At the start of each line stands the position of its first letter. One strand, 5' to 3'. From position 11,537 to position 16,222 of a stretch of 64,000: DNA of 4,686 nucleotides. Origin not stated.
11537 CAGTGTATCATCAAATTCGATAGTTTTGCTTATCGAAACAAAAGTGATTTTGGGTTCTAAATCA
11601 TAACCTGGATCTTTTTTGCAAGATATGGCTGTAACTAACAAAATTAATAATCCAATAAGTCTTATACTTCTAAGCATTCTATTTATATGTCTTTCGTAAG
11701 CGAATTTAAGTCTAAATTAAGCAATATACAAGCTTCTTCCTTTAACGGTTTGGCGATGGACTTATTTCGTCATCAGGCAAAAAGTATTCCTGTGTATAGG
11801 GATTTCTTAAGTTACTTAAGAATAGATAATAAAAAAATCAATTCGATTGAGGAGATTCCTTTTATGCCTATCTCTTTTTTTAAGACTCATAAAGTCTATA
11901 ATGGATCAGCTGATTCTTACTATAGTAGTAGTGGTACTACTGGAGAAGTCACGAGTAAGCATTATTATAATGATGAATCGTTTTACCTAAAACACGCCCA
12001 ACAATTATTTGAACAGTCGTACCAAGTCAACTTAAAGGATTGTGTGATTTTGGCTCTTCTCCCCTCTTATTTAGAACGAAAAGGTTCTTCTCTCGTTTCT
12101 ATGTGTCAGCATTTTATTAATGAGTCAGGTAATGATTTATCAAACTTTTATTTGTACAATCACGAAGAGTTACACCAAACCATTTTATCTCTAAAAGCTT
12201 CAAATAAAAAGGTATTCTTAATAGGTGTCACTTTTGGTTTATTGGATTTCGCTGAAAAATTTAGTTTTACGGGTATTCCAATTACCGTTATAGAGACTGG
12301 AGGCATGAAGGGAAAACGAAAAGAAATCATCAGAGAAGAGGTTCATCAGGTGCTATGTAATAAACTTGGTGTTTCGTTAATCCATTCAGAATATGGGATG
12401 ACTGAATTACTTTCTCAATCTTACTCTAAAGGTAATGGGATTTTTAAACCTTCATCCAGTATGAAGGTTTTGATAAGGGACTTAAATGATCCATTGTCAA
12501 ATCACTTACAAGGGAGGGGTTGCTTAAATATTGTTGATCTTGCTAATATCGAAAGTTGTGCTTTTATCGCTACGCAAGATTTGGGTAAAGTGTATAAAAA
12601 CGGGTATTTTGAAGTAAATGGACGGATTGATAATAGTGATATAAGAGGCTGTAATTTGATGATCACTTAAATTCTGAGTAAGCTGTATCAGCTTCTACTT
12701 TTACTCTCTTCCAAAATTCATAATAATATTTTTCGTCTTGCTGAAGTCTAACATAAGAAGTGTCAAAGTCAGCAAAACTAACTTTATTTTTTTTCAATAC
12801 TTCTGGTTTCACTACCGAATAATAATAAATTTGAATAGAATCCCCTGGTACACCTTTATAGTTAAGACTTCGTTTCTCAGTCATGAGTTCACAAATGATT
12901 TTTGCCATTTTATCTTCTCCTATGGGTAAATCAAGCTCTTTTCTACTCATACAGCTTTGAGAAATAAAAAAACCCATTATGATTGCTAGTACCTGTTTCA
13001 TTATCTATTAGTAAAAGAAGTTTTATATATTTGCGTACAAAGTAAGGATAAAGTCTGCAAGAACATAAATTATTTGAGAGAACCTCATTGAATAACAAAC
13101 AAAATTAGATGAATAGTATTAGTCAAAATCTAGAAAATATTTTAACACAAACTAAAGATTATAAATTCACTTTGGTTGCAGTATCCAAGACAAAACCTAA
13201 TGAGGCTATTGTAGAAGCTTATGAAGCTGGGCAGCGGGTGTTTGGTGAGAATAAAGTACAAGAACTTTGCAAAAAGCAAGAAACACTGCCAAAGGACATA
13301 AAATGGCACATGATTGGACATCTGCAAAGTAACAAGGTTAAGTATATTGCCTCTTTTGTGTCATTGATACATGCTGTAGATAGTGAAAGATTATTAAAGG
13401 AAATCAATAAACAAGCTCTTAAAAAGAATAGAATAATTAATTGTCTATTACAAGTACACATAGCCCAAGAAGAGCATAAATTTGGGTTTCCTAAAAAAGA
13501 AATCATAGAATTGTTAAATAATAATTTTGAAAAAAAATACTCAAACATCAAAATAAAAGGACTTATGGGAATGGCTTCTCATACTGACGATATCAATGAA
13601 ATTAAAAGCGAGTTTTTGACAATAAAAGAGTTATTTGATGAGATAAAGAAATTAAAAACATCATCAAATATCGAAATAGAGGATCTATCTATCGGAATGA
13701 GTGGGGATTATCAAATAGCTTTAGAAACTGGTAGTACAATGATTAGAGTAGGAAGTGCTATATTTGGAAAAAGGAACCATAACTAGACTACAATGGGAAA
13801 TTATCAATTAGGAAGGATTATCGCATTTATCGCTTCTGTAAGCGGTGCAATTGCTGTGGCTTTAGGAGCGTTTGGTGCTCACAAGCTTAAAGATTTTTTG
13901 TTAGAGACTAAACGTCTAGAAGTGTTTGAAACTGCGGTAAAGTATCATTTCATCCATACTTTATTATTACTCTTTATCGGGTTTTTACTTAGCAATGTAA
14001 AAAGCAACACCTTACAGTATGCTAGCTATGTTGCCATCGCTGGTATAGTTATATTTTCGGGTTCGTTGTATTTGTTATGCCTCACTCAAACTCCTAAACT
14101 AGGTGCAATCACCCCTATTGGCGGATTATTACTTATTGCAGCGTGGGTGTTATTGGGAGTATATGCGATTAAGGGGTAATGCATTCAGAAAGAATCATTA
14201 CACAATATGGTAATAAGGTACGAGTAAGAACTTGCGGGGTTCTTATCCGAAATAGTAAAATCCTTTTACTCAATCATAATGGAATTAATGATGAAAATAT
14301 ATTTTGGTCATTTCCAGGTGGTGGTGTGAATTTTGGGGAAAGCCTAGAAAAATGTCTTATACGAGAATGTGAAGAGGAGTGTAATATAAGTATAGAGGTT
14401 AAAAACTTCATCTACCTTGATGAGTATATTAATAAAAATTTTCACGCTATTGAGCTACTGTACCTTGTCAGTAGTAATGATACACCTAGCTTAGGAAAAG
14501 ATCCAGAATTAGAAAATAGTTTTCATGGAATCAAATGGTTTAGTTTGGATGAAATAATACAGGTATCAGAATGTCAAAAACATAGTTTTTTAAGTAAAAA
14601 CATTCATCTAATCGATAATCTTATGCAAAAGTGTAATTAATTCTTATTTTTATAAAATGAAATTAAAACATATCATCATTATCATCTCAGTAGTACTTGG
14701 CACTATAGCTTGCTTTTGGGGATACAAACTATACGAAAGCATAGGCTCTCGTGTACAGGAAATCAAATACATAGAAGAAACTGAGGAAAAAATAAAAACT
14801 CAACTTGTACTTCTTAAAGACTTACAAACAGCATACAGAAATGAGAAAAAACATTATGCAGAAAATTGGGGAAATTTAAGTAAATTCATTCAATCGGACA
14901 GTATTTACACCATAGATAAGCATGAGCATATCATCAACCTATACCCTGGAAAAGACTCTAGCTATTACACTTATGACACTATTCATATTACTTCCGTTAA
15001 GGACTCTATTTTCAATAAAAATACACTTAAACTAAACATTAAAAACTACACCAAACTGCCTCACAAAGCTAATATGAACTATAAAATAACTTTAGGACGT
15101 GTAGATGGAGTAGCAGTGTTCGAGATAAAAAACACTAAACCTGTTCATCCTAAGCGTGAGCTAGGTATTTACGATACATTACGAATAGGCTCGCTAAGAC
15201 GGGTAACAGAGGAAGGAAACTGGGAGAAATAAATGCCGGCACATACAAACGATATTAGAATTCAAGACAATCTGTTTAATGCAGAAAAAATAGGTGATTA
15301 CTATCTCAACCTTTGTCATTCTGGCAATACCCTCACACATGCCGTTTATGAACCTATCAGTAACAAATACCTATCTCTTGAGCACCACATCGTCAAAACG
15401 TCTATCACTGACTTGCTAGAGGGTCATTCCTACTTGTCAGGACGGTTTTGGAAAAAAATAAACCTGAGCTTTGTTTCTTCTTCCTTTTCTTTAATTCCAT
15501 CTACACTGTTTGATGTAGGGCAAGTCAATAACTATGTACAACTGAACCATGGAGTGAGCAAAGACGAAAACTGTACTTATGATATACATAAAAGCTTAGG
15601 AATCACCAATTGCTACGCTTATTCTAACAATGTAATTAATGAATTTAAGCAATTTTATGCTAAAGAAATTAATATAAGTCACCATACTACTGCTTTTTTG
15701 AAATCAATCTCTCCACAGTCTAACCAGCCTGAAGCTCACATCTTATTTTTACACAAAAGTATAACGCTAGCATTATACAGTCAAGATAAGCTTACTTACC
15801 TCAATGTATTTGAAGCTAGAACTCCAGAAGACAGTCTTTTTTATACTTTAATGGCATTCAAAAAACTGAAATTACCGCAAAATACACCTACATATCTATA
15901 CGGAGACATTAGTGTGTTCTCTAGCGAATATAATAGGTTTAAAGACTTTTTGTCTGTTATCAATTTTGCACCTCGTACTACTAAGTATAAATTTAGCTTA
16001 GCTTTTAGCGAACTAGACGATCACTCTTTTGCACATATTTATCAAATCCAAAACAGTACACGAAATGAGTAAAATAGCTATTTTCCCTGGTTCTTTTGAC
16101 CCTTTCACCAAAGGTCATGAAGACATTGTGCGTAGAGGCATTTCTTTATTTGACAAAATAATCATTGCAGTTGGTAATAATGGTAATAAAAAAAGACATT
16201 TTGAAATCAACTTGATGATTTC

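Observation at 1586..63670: Eight-copy dispersed structured repeat with a covarying closing stem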

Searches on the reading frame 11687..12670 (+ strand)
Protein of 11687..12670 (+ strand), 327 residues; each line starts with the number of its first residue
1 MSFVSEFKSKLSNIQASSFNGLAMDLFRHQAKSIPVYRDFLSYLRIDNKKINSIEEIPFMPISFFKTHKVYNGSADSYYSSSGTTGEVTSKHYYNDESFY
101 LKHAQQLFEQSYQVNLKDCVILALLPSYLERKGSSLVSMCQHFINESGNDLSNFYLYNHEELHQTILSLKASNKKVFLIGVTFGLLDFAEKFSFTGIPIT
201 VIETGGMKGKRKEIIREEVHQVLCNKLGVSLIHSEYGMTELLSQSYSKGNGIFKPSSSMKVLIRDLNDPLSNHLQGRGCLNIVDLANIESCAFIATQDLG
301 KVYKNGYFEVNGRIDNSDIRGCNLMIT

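Call 13: search_protein_families(library=ncbifam, proteins=[window:11687-12670:+])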
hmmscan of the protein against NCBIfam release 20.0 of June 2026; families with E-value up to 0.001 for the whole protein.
window:11687-12670:+ (327 aa): 1 family
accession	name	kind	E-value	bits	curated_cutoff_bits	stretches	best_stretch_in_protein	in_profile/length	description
NF052244.1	LCFA_lig_LuxE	equivalog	3.4e-09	36.2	550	1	12-87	26-103/367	long-chain-fatty-acid--protein ligase LuxE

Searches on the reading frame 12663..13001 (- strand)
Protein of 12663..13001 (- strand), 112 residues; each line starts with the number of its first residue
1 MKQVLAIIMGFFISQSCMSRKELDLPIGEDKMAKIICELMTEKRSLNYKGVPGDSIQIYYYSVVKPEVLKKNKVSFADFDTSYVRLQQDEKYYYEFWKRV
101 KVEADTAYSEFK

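Call 70: search_protein_families(library=pfam, proteins=[window:12663-13001:-], max_evalue=0.00001)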
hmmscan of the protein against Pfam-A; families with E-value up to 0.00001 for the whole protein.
window:12663-13001:- (112 aa): 1 family
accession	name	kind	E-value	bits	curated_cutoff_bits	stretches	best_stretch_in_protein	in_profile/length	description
PF14129.11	DUF4296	-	1.7e-06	28.9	27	1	27-102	5-79/87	Domain of unknown function (DUF4296)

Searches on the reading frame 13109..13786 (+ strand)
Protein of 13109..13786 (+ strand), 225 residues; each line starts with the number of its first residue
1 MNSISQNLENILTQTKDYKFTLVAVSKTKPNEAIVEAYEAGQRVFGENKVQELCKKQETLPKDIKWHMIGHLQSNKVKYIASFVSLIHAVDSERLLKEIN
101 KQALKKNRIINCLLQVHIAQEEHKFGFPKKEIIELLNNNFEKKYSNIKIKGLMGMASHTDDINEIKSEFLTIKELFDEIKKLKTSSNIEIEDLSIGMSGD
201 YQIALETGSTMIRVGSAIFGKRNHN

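Call 69: search_protein_families(library=pfam, proteins=[window:13109-13786:+], max_evalue=0.00001)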
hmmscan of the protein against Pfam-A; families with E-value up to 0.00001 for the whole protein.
window:13109-13786:+ (225 aa): 1 family
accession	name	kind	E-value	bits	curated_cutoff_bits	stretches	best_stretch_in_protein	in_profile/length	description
PF01168.26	Ala_racemase_N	-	1.5e-18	67.7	24.1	1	2-221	4-218/220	Alanine racemase, N-terminal domain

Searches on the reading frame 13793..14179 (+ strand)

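Call 69: search_protein_families(library=pfam, proteins=[window:13793-14179:+], max_evalue=0.00001)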
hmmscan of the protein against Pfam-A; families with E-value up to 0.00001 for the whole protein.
window:13793-14179:+ (128 aa): 1 family
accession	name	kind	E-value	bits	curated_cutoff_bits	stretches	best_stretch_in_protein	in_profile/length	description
PF04241.20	DUF423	-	9.1e-30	103.2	25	1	24-111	1-86/86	Protein of unknown function (DUF423)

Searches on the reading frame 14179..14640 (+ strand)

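Call 69: search_protein_families(library=pfam, proteins=[window:14179-14640:+], max_evalue=0.00001)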
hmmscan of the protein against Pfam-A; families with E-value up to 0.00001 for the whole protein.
window:14179-14640:+ (153 aa): 1 family
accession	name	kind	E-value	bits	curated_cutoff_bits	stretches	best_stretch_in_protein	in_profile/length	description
PF00293.34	NUDIX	-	6.6e-17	62.2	21.1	1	16-126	3-118/134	NUDIX domain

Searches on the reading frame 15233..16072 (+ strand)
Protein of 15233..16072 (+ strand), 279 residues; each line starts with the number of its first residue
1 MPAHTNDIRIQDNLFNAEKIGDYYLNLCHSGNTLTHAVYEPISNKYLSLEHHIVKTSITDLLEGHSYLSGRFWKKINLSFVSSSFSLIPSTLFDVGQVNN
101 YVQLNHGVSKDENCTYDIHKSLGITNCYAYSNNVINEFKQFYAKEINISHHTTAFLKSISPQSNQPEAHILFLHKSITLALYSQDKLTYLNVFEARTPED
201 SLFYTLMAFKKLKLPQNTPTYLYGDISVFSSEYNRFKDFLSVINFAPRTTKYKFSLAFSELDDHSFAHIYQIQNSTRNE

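Call 69: search_protein_families(library=pfam, proteins=[window:15233-16072:+], max_evalue=0.00001)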
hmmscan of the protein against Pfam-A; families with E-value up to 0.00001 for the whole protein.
window:15233-16072:+ (279 aa): 1 family
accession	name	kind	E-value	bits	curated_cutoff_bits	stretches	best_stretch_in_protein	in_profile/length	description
PF12864.12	DUF3822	-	2e-34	119.3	24.9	1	13-241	2-239/241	Protein of unknown function (DUF3822)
